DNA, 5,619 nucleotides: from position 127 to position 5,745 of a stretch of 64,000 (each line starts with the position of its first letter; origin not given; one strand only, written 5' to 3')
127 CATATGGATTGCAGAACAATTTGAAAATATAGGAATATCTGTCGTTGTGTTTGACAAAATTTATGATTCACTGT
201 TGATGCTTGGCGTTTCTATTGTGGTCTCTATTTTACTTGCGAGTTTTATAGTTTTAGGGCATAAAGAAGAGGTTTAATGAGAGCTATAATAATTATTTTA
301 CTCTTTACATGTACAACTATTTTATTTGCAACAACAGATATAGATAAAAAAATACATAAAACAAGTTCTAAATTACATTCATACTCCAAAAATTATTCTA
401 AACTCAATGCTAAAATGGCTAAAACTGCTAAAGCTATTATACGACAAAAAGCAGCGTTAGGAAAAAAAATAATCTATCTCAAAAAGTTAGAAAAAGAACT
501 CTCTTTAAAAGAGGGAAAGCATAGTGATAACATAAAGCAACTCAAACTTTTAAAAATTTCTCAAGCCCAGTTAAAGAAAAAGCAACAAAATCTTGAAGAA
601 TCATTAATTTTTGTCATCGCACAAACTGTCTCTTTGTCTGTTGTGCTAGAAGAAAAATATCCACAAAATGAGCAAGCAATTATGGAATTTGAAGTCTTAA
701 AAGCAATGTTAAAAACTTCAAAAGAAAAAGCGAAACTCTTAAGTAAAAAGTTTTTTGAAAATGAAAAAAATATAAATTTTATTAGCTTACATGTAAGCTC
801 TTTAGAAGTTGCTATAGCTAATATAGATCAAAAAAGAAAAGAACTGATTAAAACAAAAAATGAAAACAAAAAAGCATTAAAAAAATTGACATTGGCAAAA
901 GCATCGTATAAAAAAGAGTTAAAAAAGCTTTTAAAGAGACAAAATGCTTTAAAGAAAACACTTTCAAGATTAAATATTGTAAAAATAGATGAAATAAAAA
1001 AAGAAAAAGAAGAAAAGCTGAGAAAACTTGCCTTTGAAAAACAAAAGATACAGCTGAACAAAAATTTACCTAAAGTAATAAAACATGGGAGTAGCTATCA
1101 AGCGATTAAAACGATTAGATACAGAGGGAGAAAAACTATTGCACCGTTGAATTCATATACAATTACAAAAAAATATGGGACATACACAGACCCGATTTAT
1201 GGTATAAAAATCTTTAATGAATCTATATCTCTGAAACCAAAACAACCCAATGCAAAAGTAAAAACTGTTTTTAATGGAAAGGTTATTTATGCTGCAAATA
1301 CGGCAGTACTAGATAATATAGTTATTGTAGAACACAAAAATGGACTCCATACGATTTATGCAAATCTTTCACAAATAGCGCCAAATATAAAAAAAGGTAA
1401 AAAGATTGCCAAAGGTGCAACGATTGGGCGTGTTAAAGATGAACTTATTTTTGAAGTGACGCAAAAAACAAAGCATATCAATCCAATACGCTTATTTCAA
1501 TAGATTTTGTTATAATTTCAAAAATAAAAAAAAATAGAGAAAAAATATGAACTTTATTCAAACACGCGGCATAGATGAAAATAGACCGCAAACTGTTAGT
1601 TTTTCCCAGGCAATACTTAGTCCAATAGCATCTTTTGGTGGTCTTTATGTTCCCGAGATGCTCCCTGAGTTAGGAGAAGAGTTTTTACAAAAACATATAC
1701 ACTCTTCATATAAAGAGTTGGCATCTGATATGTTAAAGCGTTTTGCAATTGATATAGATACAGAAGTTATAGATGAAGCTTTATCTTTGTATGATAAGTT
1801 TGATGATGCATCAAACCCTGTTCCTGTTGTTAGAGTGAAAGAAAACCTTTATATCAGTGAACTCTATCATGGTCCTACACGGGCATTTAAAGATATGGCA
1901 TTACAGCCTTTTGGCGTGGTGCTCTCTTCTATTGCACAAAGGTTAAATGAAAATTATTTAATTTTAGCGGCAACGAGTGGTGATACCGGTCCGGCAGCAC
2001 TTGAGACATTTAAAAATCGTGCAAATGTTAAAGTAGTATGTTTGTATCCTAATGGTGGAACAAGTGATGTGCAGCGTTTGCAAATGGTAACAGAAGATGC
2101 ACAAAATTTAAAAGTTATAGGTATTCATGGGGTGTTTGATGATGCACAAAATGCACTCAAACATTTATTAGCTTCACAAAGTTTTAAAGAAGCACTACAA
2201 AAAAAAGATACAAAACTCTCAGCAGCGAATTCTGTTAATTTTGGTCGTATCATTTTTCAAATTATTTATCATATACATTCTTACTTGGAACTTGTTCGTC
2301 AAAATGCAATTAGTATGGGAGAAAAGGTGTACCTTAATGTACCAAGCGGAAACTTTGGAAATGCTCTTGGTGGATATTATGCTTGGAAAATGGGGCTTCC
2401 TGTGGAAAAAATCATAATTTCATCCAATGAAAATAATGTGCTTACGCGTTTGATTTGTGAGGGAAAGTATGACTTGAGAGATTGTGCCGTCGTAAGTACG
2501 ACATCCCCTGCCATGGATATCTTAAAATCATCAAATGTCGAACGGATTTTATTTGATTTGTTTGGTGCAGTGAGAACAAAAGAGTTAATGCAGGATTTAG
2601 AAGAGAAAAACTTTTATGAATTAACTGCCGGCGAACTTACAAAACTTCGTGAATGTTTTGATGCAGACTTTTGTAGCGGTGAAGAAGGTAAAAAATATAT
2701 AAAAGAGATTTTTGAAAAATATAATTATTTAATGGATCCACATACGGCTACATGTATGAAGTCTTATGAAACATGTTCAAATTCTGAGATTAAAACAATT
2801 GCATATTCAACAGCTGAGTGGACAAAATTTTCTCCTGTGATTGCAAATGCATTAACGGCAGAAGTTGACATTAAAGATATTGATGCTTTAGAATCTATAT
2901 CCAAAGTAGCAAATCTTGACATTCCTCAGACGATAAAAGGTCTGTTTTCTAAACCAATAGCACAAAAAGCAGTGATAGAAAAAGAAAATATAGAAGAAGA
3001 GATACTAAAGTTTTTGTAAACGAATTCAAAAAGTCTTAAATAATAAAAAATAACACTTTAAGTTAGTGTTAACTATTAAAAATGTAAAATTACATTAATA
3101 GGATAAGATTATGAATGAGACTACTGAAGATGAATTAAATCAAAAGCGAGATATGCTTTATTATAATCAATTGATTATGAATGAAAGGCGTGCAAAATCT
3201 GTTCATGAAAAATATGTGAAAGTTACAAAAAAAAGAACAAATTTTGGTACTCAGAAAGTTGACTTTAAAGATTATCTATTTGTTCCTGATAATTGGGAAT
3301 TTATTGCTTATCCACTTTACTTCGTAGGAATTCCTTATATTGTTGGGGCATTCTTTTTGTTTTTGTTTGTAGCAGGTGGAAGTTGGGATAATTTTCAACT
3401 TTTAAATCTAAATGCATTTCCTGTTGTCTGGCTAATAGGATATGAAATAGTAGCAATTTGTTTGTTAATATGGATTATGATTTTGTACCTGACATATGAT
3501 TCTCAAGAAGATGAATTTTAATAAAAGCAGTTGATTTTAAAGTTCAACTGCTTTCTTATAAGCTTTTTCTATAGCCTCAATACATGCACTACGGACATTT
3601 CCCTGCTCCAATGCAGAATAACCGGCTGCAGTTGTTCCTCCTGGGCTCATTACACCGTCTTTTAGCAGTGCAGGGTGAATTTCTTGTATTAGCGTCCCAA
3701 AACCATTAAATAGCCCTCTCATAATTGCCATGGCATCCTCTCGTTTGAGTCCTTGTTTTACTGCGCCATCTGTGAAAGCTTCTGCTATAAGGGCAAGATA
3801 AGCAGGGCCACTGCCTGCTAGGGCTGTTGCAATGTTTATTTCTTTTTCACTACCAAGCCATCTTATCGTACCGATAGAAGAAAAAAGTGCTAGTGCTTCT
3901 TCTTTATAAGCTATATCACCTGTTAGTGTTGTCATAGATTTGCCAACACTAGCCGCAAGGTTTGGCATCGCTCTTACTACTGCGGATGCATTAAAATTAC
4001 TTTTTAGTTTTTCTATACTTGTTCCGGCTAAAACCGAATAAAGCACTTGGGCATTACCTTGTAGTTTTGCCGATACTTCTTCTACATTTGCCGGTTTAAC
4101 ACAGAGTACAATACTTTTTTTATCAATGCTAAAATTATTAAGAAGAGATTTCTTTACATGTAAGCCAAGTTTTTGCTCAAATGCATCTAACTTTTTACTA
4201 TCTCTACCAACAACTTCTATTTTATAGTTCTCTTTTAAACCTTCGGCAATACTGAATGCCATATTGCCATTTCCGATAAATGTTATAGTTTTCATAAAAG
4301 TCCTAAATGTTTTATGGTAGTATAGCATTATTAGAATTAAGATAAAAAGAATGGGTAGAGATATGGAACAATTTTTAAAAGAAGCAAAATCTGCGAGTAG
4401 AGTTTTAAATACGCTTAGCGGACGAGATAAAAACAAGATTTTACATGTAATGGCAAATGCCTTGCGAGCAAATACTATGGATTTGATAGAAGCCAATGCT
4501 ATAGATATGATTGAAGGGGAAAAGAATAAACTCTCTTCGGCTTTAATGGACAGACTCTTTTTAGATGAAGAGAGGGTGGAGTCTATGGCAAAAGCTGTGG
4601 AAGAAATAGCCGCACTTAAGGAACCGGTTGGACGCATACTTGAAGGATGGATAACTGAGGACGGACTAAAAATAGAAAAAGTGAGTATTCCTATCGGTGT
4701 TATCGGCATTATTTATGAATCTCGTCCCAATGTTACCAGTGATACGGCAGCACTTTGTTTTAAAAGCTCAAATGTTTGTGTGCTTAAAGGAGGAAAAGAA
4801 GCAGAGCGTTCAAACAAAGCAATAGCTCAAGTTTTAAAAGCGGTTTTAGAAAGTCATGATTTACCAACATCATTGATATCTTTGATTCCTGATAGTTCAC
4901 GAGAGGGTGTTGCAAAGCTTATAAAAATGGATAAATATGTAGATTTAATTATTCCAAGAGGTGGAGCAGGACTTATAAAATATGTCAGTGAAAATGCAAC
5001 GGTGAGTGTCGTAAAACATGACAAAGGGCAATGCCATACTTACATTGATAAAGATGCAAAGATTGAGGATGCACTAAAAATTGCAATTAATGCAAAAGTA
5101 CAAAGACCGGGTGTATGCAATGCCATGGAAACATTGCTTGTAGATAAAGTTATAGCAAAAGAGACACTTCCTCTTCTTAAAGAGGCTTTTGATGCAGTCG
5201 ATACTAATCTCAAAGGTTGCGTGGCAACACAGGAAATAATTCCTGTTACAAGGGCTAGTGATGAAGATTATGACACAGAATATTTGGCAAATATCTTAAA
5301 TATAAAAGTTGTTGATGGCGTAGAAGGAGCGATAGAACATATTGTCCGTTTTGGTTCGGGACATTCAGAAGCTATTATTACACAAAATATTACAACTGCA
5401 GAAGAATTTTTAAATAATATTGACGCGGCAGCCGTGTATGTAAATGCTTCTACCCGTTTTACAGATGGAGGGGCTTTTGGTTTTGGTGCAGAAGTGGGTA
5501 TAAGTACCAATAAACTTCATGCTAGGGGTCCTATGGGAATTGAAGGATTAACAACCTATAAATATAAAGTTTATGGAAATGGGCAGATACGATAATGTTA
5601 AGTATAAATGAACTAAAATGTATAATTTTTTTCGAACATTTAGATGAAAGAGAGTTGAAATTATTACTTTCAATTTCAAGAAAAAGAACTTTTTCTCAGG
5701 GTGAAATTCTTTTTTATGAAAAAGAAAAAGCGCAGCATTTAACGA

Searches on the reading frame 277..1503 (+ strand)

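Call 7: search_protein_families(library=pfam, proteins=[window:277-1503:+], max_evalue=0.001)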
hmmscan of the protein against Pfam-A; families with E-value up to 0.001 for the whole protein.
window:277-1503:+ (408 aa): 1 family
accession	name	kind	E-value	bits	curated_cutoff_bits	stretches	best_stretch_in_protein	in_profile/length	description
PF01551.29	Peptidase_M23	-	7.4e-15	55.4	28.7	1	324-403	12-96/96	Peptidase family M23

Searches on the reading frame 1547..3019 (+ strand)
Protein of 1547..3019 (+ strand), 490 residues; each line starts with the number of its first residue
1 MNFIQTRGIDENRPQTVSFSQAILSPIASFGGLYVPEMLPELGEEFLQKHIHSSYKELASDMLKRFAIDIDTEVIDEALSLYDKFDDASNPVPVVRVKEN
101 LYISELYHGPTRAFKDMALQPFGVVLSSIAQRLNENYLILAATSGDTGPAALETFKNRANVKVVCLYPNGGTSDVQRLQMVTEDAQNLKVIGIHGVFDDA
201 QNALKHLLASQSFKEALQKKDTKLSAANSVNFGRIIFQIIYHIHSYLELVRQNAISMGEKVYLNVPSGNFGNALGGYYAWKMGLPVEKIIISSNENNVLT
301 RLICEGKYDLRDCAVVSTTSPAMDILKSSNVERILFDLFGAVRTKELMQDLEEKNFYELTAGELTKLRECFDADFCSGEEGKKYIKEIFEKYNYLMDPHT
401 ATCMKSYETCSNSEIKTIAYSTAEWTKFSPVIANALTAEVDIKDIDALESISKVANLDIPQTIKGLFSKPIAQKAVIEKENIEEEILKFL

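Call 7: search_protein_families(library=pfam, proteins=[window:1547-3019:+], max_evalue=0.001)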
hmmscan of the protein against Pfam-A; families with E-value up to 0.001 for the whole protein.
window:1547-3019:+ (490 aa): 2 families
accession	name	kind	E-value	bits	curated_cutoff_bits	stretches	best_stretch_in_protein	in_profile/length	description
PF14821.11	Thr_synth_N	-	7.8e-13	48.8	25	1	3-75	2-71/79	Threonine synthase N terminus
PF00291.31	PALP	-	3.6e-10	40.1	35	1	98-338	21-233/295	Pyridoxal-phosphate dependent enzyme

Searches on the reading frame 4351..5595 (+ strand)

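Call 7: search_protein_families(library=pfam, proteins=[window:4351-5595:+], max_evalue=0.001)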
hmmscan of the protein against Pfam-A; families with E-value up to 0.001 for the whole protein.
window:4351-5595:+ (414 aa): 1 family
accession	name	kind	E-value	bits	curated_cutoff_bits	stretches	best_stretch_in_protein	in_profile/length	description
PF00171.27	Aldedh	-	5.4e-19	68.5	23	2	4-284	30-297/461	Aldehyde dehydrogenase family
